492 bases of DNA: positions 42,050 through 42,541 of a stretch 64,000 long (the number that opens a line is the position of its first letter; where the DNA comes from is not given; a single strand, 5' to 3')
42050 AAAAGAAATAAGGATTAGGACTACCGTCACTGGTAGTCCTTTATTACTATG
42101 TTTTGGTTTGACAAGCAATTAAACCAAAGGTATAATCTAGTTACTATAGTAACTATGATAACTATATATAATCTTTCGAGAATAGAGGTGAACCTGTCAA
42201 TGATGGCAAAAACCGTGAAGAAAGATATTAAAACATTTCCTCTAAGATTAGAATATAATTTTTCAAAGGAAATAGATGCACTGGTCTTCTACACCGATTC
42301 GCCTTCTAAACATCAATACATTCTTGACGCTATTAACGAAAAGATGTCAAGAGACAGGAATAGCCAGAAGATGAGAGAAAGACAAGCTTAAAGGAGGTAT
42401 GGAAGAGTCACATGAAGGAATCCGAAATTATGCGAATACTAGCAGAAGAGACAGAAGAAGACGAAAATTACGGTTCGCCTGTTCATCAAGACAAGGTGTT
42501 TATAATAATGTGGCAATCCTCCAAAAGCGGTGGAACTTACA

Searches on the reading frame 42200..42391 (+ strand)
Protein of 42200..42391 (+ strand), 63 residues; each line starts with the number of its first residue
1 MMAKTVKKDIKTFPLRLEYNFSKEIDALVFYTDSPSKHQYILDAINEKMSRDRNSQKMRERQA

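Call 55: search_protein_families(library=pfam, proteins=[window:42200-42391:+], max_evalue=0.01)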
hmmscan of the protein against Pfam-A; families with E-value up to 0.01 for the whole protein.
window:42200-42391:+ (63 aa): 0 families

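Call 76: search_protein_families(library=phrogs, proteins=[window:42200-42391:+], max_evalue=0.001)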
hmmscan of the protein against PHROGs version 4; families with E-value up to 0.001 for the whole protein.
window:42200-42391:+ (63 aa): 0 families
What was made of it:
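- The 42200 ORF has no family hit (calls 55, 76).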
